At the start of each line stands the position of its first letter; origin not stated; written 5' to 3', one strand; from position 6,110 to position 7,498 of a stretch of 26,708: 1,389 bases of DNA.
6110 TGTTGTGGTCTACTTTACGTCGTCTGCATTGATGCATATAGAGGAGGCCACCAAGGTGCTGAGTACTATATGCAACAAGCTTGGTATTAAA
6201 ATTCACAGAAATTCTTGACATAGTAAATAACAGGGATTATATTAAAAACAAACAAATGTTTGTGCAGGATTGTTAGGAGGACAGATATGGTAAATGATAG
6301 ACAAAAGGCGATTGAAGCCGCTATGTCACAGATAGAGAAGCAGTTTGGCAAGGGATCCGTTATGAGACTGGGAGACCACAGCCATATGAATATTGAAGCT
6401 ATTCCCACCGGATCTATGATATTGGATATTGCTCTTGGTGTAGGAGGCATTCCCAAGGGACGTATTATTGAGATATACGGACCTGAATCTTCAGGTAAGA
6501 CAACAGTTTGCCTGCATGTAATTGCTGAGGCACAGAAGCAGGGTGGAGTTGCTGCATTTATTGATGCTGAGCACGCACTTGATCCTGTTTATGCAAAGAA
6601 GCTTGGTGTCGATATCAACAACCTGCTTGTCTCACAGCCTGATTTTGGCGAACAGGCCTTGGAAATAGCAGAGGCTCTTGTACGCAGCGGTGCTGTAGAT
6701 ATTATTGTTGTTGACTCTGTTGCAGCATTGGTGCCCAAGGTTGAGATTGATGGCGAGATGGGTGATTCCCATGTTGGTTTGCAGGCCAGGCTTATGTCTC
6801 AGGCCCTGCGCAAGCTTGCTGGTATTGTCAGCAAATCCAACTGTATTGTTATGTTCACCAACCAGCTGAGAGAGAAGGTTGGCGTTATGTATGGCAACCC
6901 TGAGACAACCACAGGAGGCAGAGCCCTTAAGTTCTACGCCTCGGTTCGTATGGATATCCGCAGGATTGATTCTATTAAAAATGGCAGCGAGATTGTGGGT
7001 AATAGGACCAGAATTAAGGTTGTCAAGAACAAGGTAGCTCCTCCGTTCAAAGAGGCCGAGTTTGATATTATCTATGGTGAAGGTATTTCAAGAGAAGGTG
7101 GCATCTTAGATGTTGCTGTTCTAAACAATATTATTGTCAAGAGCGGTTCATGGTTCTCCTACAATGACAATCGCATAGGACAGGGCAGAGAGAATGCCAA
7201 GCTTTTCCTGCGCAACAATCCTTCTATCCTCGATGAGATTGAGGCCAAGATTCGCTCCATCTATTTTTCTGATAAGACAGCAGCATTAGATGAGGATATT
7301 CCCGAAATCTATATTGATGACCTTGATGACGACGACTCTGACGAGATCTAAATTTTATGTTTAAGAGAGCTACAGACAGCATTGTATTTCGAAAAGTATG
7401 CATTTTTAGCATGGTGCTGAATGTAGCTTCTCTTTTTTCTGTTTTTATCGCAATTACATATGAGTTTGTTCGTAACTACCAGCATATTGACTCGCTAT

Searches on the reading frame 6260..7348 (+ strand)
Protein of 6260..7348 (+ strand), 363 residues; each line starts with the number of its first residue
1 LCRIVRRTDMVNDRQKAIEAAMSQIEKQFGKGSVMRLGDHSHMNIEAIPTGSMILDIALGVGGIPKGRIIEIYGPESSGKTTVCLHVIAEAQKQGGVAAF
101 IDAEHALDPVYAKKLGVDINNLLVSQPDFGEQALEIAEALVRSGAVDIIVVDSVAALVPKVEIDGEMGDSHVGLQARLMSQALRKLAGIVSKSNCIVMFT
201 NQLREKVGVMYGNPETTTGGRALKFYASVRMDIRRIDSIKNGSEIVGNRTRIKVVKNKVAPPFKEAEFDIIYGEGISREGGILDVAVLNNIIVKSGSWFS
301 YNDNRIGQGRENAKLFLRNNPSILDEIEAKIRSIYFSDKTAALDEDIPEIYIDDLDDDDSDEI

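Call 3: search_protein_families(library=pfam, proteins=[window:6260-7348:+], max_evalue=0.01)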
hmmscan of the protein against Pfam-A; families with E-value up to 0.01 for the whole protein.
window:6260-7348:+ (363 aa): 9 families
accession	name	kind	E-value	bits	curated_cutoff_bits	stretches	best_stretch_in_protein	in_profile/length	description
PF00154.27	RecA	-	1.6e-145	483.9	27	1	16-277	1-262/262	recA bacterial DNA recombination protein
PF21096.2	RecA_C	-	1.1e-24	86.7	27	1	280-333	1-54/57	RecA C-terminal domain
PF08423.17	Rad51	-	1.1e-11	44.9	22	1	45-236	5-212/244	Rad51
PF06745.19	ATPase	-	3.5e-07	30.3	26.6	1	49-205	2-166/231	KaiC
PF13479.12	AAA_24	-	8.8e-05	22.9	27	1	70-159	5-78/195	AAA domain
PF13481.12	AAA_25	-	0.00035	20.7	27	0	62-91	28-57/195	AAA domain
PF01637.24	ATPase_2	-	0.00037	20.8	33.2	1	68-115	21-68/225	ATPase domain predominantly from Archaea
PF13191.12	AAA_16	-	0.0043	18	32.6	1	65-129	22-88/167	AAA ATPase domain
PF00004.35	AAA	-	0.0058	17.5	21.2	0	72-203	3-111/131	ATPase family associated with various cellular activities (AAA)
